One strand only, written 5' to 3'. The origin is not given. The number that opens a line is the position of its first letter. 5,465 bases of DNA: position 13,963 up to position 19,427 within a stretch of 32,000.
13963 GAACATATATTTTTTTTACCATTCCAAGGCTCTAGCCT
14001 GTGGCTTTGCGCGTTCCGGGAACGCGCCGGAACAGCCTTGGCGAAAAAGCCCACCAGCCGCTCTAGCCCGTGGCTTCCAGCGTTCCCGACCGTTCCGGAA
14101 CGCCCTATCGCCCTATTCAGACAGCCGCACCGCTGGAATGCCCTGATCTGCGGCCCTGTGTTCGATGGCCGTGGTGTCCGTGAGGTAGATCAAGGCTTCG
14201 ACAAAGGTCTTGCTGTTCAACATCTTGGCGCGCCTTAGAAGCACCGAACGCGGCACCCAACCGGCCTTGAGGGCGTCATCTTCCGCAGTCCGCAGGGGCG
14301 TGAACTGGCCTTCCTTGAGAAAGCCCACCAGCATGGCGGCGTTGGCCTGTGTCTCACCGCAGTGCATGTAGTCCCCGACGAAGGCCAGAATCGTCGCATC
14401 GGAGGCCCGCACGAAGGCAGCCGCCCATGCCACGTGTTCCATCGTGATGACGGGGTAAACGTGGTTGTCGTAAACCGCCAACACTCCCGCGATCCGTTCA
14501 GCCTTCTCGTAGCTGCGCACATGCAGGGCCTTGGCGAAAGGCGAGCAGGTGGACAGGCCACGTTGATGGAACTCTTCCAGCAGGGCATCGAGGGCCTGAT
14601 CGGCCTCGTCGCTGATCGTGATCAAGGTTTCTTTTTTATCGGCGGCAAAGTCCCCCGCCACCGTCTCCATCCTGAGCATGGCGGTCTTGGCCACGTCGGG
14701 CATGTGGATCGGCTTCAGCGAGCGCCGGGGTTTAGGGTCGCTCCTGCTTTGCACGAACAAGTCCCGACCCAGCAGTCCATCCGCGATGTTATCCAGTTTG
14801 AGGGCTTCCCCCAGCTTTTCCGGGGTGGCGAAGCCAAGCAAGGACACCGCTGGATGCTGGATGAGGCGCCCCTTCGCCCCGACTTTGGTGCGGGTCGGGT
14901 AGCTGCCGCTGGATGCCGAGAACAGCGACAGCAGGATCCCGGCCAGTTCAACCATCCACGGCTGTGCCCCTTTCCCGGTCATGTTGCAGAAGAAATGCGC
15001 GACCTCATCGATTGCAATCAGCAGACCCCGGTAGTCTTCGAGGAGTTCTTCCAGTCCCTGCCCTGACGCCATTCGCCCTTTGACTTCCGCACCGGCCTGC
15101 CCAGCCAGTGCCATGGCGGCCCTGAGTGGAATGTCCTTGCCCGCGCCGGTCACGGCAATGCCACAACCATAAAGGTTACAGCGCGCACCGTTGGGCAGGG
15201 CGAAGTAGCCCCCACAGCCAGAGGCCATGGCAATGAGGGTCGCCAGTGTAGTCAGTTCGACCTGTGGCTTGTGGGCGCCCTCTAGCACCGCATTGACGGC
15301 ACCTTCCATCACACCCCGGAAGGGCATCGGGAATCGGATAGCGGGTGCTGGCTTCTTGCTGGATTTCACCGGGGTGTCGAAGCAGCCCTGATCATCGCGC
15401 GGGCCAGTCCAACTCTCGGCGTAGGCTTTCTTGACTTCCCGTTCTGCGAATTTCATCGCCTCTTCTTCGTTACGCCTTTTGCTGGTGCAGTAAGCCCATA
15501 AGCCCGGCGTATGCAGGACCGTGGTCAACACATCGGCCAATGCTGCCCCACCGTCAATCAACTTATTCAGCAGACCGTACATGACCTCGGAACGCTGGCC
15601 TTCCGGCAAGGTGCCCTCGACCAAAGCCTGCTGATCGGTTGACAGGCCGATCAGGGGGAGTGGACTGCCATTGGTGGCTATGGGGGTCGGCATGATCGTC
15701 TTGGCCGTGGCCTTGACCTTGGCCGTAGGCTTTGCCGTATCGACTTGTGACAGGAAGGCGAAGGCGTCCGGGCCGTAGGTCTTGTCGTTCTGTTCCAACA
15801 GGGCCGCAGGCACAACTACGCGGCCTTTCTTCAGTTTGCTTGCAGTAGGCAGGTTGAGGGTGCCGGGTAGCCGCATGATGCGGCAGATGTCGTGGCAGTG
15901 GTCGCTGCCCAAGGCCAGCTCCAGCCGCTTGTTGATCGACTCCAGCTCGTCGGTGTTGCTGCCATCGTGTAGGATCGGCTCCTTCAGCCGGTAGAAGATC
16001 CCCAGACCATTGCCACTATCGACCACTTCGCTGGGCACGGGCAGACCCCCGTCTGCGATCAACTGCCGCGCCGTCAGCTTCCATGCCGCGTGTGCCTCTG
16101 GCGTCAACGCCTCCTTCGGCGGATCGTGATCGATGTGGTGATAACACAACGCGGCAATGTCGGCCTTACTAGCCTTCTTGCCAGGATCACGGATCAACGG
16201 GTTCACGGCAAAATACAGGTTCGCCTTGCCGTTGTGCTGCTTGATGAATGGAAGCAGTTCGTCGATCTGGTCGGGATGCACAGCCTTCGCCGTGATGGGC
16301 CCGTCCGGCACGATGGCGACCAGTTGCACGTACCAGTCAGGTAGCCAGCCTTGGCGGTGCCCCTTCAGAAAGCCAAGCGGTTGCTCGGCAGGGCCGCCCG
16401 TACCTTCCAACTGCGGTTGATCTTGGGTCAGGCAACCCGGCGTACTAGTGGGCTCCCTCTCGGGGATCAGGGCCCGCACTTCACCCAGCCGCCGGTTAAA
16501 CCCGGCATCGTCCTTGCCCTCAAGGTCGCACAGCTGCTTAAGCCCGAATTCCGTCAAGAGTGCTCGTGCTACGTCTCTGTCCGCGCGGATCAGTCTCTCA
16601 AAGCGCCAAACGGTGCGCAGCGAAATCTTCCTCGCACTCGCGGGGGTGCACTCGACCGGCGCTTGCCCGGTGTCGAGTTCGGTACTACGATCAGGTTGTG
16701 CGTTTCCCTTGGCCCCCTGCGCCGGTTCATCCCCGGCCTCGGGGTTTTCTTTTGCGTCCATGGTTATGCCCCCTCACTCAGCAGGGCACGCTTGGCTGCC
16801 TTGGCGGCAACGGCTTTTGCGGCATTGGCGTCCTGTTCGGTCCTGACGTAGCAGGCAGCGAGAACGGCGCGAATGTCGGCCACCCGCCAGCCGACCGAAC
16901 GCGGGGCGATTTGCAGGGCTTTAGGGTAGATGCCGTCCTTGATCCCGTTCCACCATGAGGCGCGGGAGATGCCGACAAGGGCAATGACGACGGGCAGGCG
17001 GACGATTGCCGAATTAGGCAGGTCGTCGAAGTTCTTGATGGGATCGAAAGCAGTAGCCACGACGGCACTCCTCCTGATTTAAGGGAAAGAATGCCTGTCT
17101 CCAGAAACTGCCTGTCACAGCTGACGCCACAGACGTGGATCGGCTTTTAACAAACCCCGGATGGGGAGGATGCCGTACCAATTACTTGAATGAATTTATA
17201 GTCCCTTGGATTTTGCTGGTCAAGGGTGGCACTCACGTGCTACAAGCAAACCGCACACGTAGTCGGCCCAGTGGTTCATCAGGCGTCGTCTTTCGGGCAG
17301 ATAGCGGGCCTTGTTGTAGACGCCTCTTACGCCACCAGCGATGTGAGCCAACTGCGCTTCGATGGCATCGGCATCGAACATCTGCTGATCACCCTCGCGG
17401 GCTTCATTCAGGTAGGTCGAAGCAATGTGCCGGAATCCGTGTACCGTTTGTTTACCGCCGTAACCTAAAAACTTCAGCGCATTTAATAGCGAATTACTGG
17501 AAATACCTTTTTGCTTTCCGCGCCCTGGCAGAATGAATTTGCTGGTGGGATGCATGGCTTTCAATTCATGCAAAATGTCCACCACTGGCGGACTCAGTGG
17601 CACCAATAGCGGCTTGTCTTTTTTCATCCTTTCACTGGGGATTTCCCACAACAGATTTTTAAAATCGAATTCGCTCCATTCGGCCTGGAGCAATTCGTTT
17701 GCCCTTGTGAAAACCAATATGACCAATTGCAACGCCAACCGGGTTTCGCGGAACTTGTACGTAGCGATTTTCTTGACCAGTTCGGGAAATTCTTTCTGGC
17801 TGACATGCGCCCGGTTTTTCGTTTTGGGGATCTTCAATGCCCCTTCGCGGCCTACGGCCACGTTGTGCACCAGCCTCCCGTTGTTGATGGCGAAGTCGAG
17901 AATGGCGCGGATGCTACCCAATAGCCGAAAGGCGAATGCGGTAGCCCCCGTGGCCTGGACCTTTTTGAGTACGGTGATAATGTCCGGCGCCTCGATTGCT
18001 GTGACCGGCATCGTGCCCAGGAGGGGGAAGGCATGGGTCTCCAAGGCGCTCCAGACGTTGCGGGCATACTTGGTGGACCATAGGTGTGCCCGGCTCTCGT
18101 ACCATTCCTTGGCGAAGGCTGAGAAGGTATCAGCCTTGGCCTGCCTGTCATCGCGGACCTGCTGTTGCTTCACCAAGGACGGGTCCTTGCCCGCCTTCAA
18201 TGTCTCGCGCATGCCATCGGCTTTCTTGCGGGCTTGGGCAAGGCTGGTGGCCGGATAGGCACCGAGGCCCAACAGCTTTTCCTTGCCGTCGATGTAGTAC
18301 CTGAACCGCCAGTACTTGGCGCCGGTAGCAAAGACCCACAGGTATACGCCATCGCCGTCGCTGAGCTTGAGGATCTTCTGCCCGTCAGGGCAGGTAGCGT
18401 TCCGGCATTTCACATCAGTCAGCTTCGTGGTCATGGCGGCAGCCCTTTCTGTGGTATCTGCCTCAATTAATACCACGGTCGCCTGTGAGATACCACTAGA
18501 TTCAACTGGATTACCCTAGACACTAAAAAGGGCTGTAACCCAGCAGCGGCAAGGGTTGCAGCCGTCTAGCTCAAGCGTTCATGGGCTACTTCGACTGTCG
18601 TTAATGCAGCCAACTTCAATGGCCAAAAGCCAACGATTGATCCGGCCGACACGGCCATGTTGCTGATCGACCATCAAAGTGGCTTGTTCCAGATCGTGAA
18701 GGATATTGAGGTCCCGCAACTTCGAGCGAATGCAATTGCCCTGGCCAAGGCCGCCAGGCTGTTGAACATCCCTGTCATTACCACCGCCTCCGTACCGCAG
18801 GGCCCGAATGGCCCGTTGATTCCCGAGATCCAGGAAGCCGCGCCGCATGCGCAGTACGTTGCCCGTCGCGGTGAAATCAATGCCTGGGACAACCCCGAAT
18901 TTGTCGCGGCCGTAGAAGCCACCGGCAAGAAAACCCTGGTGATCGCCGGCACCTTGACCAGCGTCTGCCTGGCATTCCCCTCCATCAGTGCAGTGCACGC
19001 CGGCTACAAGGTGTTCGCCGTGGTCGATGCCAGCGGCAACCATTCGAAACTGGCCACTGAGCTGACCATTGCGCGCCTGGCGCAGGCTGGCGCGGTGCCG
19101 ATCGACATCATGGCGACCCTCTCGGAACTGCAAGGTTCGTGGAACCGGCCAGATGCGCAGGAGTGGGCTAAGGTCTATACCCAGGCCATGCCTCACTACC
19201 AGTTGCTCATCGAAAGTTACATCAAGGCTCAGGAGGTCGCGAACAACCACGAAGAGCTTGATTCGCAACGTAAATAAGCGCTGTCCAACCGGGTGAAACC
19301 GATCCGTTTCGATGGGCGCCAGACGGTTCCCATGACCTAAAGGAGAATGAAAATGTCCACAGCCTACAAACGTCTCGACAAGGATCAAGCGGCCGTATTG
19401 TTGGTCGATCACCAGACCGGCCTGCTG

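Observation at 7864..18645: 10.8-kb int-alpA-primase/helicase-ori island carrying a 12-gene operon of unknowns: candidate new phage-satellite family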

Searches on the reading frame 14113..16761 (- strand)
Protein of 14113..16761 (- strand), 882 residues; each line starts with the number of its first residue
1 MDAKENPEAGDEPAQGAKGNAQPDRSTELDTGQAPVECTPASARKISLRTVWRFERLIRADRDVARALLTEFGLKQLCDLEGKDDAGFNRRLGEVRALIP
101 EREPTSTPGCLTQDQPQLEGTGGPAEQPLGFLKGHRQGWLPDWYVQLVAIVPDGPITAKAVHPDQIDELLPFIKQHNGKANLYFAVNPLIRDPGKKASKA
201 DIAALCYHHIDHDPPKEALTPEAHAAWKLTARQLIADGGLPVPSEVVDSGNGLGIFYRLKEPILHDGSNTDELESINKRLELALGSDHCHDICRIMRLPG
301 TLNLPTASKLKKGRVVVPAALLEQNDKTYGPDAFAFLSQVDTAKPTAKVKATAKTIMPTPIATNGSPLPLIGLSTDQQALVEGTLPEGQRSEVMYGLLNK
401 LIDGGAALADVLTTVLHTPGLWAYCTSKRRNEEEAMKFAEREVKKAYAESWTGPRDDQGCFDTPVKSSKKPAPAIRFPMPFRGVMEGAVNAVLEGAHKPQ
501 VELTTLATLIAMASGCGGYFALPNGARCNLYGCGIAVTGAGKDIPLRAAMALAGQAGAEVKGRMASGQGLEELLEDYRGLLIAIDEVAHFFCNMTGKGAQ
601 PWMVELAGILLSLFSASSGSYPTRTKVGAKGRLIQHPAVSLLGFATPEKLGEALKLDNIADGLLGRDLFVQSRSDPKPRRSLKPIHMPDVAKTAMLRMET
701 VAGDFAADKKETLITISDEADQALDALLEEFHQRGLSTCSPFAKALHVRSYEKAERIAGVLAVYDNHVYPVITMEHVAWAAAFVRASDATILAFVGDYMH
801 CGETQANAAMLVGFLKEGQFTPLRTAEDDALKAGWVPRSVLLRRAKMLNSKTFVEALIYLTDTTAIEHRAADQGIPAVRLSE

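Call 8: search_protein_families(library=pfam, max_evalue=0.1, proteins=[window:14113-16761:-])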
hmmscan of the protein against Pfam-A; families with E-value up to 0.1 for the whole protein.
window:14113-16761:- (882 aa): 3 families
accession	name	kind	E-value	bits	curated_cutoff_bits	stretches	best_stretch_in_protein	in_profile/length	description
PF13148.11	DUF3987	-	3e-12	46.8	27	1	568-785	133-352/364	Protein of unknown function (DUF3987)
PF06048.17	DUF927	-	0.024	14.7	22.6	1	539-588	201-250/284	Domain of unknown function (DUF927)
PF12597.13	Cox20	-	0.083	13.2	25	0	411-450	58-97/101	Cytochrome c oxidase assembly protein COX20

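Call 10: search_protein_families(library=phrogs, max_evalue=0.01, proteins=[window:14113-16761:-])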
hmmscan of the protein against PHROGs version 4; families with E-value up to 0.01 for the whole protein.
window:14113-16761:- (882 aa): 8 families
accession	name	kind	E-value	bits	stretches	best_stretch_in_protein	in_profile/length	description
phrog_3022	-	DNA, RNA and nucleotide metabolism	1.6e-46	160.2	1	433-847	313-740/788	DNA primase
phrog_10514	-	DNA, RNA and nucleotide metabolism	1.1e-16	61.2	1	285-784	140-660/750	DNA primase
phrog_33132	-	DNA, RNA and nucleotide metabolism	9.8e-16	58.4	2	634-794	219-366/495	DNA primase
phrog_3123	-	unknown function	1.3e-05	25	1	270-415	132-263/583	-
phrog_2478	-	DNA, RNA and nucleotide metabolism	2.4e-05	23.7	1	140-306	14-190/854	DNA polymerase/primase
phrog_1829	-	DNA, RNA and nucleotide metabolism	0.0002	20.6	1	173-308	61-165/772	DNA primase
phrog_25777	-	DNA, RNA and nucleotide metabolism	0.0027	16.8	0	634-675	634-675/907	DNA primase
phrog_14296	-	DNA, RNA and nucleotide metabolism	0.0088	16.1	0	623-677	157-211/417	DNA primase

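Call 12: search_protein_families(library=ncbifam, max_evalue=0.01, proteins=[window:14113-16761:-])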
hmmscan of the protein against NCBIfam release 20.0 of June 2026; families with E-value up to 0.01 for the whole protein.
window:14113-16761:- (882 aa): 0 families

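Call 15: find_encoding_contigs(protein=window:14113-16761:-, flank=10000, max_places=8)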
Protein window:14113-16761:- (882 aa): no gene with exactly this product is on record in the collection.

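Call 117: search_solved_structures(query=window:14113-16761:-, max_evalue=1)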
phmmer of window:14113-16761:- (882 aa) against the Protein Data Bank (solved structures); distinct sequences matched with E-value up to 1: 2.
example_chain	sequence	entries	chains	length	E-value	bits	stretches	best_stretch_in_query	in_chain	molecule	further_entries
4gbm_A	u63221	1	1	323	0.32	12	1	594-690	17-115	CurM Sulfotransferase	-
9rhz_C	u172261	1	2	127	0.85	10.6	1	207-275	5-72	Chemotaxis protein CheY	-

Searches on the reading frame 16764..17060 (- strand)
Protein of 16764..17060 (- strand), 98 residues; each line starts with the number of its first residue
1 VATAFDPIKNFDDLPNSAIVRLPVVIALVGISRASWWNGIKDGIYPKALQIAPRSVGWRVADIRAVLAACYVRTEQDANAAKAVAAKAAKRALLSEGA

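Call 8: search_protein_families(library=pfam, max_evalue=0.1, proteins=[window:16764-17060:-])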
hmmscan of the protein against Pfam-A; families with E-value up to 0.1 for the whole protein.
window:16764-17060:- (98 aa): 1 family
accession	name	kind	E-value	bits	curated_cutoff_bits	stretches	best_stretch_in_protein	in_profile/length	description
PF05930.18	Phage_AlpA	-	3.5e-10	40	21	1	19-64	3-48/51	Prophage CP4-57 regulatory protein (AlpA)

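Call 11: search_protein_families(library=phrogs, max_evalue=0.01, proteins=[window:16764-17060:-])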
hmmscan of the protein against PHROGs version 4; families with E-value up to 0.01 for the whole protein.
window:16764-17060:- (98 aa): 2 families
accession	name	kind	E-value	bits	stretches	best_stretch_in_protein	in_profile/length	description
phrog_2790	-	integration and excision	0.00029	21.7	1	20-70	29-79/100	excisionase and transcriptional regulator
phrog_66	-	integration and excision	0.0014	19.4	1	19-88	93-161/412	excisionase and transcriptional regulator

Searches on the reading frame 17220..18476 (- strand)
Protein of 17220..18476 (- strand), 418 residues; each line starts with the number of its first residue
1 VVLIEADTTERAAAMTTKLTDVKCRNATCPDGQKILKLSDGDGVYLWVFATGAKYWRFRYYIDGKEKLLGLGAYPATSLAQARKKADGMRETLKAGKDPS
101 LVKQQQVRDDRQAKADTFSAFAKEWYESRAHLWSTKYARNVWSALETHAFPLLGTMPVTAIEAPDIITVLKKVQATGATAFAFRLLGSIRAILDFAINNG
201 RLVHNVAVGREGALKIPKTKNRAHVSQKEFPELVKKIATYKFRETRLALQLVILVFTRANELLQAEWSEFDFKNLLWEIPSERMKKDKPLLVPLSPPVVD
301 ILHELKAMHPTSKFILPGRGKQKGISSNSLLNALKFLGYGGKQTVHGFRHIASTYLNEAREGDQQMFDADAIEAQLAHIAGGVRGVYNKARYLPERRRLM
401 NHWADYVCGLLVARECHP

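Call 8: search_protein_families(library=pfam, max_evalue=0.1, proteins=[window:17220-18476:-])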
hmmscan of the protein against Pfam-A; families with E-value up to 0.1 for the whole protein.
window:17220-18476:- (418 aa): 4 families
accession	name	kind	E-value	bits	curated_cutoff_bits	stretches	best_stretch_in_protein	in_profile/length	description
PF13356.12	Arm-DNA-bind_3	-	9.9e-26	90.1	27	1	19-106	1-83/83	Arm DNA-binding domain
PF22022.2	Phage_int_M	-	1.6e-23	83.2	27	1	118-208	1-91/96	Phage integrase central domain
PF00589.27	Phage_integrase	-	3.4e-13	50.2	27.1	1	227-378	5-156/172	Phage integrase family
PF14659.12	Phage_int_SAM_3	-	1.2e-05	25.9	22.6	1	117-172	1-56/58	Phage integrase, N-terminal SAM-like domain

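Call 11: search_protein_families(library=phrogs, max_evalue=0.01, proteins=[window:17220-18476:-])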
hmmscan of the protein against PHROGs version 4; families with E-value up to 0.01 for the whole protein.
window:17220-18476:- (418 aa): 9 families
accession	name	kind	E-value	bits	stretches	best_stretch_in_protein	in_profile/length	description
phrog_1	-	integration and excision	1.7e-54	187.2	1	11-407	84-451/611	integrase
phrog_3423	-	unknown function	1.8e-37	129.7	1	14-169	3-156/157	-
phrog_4710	-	unknown function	3.4e-33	116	1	96-290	5-200/211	-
phrog_216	-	integration and excision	1.6e-21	77.7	1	222-409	52-246/301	integrase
phrog_24775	-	unknown function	4.3e-14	53.5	1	331-407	16-86/101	-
phrog_14880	-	unknown function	2.5e-12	47.5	1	367-409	11-54/57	-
phrog_37801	-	unknown function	2.4e-11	44.6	1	366-407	26-68/73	-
phrog_17497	-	unknown function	0.0048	18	1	368-410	77-119/133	-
phrog_7244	-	integration and excision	0.0072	16.6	0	153-270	110-223/263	integrase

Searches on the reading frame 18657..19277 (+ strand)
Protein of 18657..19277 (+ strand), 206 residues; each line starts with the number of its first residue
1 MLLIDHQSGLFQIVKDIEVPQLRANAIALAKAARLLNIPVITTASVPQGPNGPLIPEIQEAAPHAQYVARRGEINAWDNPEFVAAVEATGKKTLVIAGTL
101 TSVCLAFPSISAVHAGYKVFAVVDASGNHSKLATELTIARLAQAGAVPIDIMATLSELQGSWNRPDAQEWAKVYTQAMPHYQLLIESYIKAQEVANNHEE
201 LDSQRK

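Call 9: search_protein_families(library=pfam, max_evalue=0.1, proteins=[window:18657-19277:+])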
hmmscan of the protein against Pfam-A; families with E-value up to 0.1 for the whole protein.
window:18657-19277:+ (206 aa): 1 family
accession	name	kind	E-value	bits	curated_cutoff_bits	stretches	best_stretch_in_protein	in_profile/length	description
PF00857.26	Isochorismatase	-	6.1e-22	79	27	1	2-150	4-172/175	Isochorismatase domain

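Call 66: find_homologous_proteins(query=window:18657-19277:+, max_evalue=1e-60)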
Query window:18657-19277:+ (206 aa): 5793 proteins with E <= 1e-60 among 7537 candidates; the best 120 are listed.
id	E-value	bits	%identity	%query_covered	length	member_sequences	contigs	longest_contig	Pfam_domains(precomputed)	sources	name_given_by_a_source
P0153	4.6e-158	540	74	85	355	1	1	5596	PF00857.27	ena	-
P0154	1.6e-120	418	93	100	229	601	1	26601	PF00857.27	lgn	-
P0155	5.0e-117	407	89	100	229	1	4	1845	PF00857.27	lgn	-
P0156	7.5e-116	403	90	100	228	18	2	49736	PF00857.27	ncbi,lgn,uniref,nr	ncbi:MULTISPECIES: isochorismatase family protein [unclassified Pseudomonas]|uniref:isochorismatase 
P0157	4.7e-114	397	88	100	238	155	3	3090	PF00857.27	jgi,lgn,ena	jgi:nicotinamidase-related amidase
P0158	4.8e-108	377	84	100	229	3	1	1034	PF00857.27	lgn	-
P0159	1.1e-107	376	84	100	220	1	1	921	PF00857.27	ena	-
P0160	2.2e-106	372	83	100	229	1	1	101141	PF00857.27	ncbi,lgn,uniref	ncbi:isochorismatase family protein [Cupriavidus sp. CuC1]|uniref:isochorismatase family protein n=1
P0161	2.4e-106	372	82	100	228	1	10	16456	PF00857.27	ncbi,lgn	-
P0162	7.4e-106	370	82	100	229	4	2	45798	PF00857.27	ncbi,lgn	ncbi:MAG: isochorismatase family protein [Pseudomonadota bacterium]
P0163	4.1e-105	368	81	100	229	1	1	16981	PF00857.27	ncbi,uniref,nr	ncbi:hydrolase [Cupriavidus basilensis OR16]|uniref:Hydrolase n=1 Tax=Cupriavidus basilensis OR16 Ta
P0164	5.5e-105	367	82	100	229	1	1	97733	PF00857.27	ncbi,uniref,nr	ncbi:isochorismatase family protein [Cupriavidus sp. CV2]|uniref:isochorismatase family protein n=1 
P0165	5.6e-105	367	82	100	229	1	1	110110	PF00857.27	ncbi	ncbi:isochorismatase family protein [Cupriavidus sp. 8B]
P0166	4.0e-104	365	81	100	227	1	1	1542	PF00857.27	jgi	jgi:nicotinamidase-related amidase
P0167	1.8e-103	362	80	100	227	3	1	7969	PF00857.27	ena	-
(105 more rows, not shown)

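Call 68: find_encoding_contigs(protein=P0154, flank=10000, max_places=2)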
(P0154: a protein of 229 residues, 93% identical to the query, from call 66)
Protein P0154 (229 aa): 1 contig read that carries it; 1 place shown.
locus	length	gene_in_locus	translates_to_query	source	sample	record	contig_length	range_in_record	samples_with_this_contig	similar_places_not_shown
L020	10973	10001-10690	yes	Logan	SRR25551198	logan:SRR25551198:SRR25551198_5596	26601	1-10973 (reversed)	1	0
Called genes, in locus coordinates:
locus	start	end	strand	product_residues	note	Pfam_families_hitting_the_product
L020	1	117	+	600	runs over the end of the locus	PF02515:CoA_transf_3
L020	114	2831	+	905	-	PF00501:AMP-binding, PF08100:Dimerisation, PF00891:Methyltransf_2, PF05175:MTS, PF13649:Methyltransf_25, PF13847:Methyltransf_31, PF08241:Methyltransf_11, PF08242:Methyltransf_12, +2 more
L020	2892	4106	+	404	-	PF07690:MFS_1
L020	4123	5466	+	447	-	PF13347:MFS_2 (faint), PF00083:Sugar_tr, PF07690:MFS_1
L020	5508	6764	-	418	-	PF07690:MFS_1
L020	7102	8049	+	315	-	PF00165:HTH_AraC (faint), PF12833:HTH_18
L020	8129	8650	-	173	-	PF08020:DUF1706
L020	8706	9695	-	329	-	PF00126:HTH_1, PF03466:LysR_substrate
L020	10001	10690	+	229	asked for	PF00857:Isochorismatase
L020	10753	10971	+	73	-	?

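Call 69: find_encoding_contigs(protein=P0156, flank=10000, max_places=2)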
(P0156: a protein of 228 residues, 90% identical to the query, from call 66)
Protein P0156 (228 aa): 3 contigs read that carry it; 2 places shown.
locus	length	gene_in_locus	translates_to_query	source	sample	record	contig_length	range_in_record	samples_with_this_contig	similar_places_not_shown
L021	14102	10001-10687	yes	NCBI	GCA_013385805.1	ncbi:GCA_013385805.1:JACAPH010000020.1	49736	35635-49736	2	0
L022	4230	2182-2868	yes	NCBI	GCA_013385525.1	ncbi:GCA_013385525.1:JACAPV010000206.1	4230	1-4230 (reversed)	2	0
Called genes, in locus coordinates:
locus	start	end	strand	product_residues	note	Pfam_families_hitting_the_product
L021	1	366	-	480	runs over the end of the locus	PF00392:GntR, PF00155:Aminotran_1_2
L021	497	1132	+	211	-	PF01810:LysE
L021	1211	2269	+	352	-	PF05230:MASE2, PF00990:GGDEF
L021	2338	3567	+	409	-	PF04389:Peptidase_M28, PF05343:Peptidase_M42 (faint), PF01546:Peptidase_M20, PF07687:M20_dimer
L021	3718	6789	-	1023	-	PF00873:ACR_tran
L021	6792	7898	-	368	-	PF00364:Biotin_lipoyl (faint), PF25917:BSH_RND, PF25973:BSH_CzcB (weak), PF25876:HH_MFP_RND (weak), PF25954:Beta-barrel_RND_2 (weak)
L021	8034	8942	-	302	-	PF00126:HTH_1, PF03466:LysR_substrate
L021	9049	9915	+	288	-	PF02678:Pirin, PF17954:Pirin_C_2 (weak), PF05726:Pirin_C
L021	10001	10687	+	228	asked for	PF00857:Isochorismatase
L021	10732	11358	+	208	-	PF00857:Isochorismatase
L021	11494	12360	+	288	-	PF02678:Pirin, PF17954:Pirin_C_2 (weak), PF05726:Pirin_C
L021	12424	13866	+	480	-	PF00924:MS_channel_2nd, PF00027:cNMP_binding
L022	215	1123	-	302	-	PF00126:HTH_1, PF03466:LysR_substrate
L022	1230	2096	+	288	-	PF02678:Pirin, PF17954:Pirin_C_2 (weak), PF05726:Pirin_C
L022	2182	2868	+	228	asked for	PF00857:Isochorismatase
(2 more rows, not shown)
